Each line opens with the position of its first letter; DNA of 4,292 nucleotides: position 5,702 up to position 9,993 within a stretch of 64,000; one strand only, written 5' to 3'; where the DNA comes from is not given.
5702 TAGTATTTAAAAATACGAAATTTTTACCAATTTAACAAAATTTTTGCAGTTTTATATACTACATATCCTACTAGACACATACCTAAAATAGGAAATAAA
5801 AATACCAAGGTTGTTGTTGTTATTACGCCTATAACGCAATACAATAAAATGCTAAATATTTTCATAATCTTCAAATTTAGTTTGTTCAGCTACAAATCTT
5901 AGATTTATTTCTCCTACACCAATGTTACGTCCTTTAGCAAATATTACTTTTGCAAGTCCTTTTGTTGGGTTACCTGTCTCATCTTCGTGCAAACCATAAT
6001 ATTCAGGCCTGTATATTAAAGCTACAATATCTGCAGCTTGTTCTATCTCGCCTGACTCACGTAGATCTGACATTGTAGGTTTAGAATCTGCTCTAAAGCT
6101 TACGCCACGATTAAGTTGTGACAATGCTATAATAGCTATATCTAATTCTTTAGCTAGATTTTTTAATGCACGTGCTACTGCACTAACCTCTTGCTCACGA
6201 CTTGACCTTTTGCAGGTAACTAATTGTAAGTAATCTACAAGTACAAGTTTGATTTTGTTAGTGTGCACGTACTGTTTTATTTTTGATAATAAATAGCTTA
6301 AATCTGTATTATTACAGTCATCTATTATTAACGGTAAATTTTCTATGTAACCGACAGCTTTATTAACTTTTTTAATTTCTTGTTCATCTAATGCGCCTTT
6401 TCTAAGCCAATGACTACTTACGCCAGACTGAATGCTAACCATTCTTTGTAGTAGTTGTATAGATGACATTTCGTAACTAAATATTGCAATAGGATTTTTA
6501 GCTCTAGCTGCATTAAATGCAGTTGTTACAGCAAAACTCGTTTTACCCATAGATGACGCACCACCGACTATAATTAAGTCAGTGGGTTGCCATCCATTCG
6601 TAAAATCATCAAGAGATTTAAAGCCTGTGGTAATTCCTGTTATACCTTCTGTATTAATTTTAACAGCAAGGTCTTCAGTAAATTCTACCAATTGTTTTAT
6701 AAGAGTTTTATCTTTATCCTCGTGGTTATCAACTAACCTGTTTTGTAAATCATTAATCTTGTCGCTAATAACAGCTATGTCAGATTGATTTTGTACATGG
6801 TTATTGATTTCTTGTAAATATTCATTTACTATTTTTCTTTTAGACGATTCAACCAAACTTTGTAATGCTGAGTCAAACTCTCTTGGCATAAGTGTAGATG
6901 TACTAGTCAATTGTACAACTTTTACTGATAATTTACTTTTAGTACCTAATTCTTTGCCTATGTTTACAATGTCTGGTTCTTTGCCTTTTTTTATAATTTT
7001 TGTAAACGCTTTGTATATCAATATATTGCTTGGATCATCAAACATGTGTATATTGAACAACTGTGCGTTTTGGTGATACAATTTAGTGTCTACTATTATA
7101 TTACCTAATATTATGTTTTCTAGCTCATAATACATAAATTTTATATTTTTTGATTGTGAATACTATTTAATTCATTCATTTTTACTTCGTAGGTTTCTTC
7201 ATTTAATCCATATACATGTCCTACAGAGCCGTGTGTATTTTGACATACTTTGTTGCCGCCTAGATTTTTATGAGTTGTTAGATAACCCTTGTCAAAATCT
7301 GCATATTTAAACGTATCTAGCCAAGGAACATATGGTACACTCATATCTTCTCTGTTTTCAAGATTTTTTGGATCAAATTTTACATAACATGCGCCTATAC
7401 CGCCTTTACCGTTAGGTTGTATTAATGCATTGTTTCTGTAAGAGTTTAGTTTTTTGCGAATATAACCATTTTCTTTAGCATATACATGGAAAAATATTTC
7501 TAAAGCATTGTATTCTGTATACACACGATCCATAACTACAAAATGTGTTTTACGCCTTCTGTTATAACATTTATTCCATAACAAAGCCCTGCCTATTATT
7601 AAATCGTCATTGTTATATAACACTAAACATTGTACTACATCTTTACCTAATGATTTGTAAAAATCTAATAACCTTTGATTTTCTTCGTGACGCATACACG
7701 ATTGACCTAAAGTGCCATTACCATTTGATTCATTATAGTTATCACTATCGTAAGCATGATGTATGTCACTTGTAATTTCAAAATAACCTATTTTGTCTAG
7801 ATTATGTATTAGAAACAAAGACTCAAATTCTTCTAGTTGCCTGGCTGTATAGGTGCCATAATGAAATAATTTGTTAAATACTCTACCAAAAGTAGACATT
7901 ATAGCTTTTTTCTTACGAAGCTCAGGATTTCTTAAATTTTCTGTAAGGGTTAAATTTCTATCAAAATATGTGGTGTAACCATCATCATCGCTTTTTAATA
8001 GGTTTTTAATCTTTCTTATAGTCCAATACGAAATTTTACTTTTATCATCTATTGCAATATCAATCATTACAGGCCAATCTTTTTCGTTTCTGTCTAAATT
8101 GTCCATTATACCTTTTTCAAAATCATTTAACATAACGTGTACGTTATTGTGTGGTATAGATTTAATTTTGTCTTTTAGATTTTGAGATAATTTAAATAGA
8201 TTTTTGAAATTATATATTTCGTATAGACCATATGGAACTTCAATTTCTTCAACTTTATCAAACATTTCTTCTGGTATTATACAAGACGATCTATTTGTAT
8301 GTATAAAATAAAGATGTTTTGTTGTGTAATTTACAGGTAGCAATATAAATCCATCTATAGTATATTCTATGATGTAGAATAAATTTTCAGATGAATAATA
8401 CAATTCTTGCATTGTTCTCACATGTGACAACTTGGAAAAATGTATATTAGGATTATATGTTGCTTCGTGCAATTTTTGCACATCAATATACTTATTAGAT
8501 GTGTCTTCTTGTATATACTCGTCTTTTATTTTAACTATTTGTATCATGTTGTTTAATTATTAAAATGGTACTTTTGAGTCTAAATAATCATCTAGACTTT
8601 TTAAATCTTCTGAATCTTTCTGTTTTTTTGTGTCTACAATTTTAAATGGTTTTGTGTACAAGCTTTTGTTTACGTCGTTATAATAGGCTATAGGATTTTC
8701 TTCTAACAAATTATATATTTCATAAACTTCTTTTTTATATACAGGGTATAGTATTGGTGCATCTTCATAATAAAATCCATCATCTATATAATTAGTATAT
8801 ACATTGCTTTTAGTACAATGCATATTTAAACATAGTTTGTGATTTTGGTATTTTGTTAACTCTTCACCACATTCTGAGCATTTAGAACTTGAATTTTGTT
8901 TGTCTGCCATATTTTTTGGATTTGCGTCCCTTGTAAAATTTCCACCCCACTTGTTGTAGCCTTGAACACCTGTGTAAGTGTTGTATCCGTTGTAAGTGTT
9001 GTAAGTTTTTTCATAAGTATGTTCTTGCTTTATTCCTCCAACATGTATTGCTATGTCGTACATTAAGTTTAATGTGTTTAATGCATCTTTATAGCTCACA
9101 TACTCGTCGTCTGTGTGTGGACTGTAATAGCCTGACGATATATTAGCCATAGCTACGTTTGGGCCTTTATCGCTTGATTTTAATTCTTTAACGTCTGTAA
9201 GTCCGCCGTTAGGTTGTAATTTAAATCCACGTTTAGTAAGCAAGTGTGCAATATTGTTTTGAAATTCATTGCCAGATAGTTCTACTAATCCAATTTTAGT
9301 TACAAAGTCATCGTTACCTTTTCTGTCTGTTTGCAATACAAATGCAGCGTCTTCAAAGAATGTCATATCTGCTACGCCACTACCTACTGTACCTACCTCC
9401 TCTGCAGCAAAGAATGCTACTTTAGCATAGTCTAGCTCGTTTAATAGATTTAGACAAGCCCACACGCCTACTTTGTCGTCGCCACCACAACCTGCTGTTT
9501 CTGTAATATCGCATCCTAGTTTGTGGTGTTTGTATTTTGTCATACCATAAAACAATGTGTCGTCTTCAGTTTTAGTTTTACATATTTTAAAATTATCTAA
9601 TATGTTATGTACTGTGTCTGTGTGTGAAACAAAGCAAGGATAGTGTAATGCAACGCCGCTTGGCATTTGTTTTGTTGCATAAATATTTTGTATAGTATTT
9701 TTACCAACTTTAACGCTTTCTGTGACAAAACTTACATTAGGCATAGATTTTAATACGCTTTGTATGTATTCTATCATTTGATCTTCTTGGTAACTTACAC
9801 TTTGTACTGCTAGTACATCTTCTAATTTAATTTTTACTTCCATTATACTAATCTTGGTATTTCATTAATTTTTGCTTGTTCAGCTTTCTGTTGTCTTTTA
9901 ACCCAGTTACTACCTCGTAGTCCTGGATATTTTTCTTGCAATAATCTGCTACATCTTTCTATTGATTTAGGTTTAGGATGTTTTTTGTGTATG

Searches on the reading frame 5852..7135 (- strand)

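Call 27: search_protein_families(library=pfam, proteins=[window:5852-7135:-], max_evalue=0.001)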
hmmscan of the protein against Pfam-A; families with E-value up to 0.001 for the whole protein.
window:5852-7135:- (427 aa): 5 families
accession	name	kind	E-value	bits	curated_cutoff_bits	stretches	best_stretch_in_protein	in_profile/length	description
PF03796.21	DnaB_C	-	1e-86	290.9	27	1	167-423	1-255/255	DnaB-like helicase C terminal domain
PF00772.26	DnaB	-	4.6e-09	36.7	23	1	4-71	7-74/103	DnaB-like helicase N terminal domain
PF13481.12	AAA_25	-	2.1e-07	31.2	27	1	172-341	19-190/195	AAA domain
PF06745.19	ATPase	-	7.8e-07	29.1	26.6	1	169-342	2-165/231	KaiC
PF05729.18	NACHT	-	0.0009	19.6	26.7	0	187-279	2-95/167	NACHT domain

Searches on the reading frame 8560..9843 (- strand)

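Call 27: search_protein_families(library=pfam, proteins=[window:8560-9843:-], max_evalue=0.001)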
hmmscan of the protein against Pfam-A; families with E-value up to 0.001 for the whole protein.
window:8560-9843:- (427 aa): 1 family
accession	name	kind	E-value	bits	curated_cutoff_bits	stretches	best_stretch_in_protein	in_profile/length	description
PF05343.19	Peptidase_M42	-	0.00015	21.4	23.2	0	122-260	134-292/292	M42 glutamyl aminopeptidase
